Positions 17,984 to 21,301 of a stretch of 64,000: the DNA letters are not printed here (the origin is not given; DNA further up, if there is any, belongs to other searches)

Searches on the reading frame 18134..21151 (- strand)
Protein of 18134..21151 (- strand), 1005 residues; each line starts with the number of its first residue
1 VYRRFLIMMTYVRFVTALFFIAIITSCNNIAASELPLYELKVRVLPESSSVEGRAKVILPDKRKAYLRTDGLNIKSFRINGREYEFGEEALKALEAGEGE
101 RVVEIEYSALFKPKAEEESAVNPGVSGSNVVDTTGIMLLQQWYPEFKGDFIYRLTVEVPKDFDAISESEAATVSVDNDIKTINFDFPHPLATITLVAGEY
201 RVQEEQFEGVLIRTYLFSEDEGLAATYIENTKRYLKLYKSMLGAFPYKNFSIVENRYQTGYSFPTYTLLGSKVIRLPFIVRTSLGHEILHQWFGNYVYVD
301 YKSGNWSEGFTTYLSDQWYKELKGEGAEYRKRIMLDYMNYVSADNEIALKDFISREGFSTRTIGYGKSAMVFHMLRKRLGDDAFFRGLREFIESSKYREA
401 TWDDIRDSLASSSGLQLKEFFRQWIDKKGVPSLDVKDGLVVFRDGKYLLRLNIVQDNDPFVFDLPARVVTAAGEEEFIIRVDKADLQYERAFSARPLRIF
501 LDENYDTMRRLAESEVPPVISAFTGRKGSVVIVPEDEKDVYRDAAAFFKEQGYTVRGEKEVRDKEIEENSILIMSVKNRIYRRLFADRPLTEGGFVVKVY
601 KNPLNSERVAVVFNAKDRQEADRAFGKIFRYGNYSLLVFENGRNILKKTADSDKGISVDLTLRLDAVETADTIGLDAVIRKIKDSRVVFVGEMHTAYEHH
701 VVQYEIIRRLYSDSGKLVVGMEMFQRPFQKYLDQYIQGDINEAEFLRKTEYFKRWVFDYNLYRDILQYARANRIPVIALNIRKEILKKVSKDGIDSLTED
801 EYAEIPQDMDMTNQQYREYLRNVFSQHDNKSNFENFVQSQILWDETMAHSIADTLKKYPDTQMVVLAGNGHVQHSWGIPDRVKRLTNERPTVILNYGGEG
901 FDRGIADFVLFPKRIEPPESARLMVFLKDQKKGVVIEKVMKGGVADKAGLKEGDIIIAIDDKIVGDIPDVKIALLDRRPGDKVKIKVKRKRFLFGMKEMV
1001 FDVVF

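Call 14: search_protein_families(library=pfam, proteins=[window:18134-21151:-], max_evalue=0.00001)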
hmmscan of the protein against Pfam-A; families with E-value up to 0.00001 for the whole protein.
window:18134-21151:- (1005 aa): 5 families
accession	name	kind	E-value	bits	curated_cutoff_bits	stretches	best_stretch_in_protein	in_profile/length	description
PF04187.18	Cofac_haem_bdg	-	1.2e-69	235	27.7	1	679-882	2-213/213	Haem-binding uptake, Tiki superfamily, ChaN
PF01433.26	Peptidase_M1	-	2.7e-19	70.1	27.7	1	284-424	71-218/218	Peptidase family M1 domain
PF13180.12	PDZ_2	-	4.9e-12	46.4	27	1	925-990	5-70/80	PDZ domain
PF17820.7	PDZ_6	-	2.9e-10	40.2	27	1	935-989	1-54/54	PDZ domain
PF00595.29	PDZ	-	3.1e-09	37.5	23.2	1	929-987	21-80/81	PDZ domain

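Call 65: search_protein_families(library=ncbifam, proteins=[window:18134-21151:-], max_evalue=0.01)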
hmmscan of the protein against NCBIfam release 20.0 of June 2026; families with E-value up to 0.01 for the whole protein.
window:18134-21151:- (1005 aa): 16 families
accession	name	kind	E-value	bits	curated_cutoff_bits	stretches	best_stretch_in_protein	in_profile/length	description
TIGR02412.1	pepN_strep_liv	equivalog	1.9e-13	49.7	591.2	1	152-434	145-448/832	aminopeptidase N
TIGR02037.1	degP_htrA_DO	subfamily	6.1e-11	41.9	416.2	1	929-990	256-317/434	Do family serine endopeptidase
NF047968.1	SerProtHtrA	equivalog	7.9e-10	38.6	470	1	930-990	287-347/357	serine protease HtrA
TIGR02414.1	pepN_proteo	equivalog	1.8e-09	36.4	718.2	1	282-438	287-447/868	aminopeptidase N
NF041521.1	HhoA_HhoB_HtrA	equivalog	2.3e-08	33.7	450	1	928-990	259-321/335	HhoA/HhoB/HtrA family serine endopeptidase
TIGR00054.1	TIGR00054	equivalog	1.9e-06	27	147.55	1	931-993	201-262/421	RIP metalloprotease RseP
NF041199.1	trx7_PDZ_seleno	equivalog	2.3e-06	26.8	300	1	929-990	200-262/390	Trx7/PDZ domain-containing (seleno)protein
NF007526.1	PRK10139.1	equivalog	4.2e-06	25.7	756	1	927-989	286-348/456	serine endoprotease DegQ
NF008147.1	PRK10898.1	equivalog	7.5e-06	25.3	408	1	929-991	276-338/352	outer membrane-stress sensor serine endopeptidase DegS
NF008189.1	PRK10942.1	equivalog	3.8e-05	22.3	720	1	927-979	407-458/477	serine endoprotease DegP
TIGR02038.1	protease_degS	equivalog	5.8e-05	22.4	422.95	1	928-990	274-336/351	outer membrane-stress sensor serine endopeptidase DegS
NF050055.1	SerProtHtrAMycob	equivalog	0.00014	20.9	800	1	931-990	429-488/502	serine protease HtrA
TIGR00225.1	prc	subfamily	0.00015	20.9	218.6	1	928-991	58-122/335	C-terminal processing peptidase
NF040960.1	MamE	equivalog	0.00026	19.7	800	1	929-995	464-530/659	magnetosome formation protease MamE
NF051464.1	tail_spec_CT441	exception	0.0012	17.6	700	1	925-991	251-319/645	tail-specific protease Tsp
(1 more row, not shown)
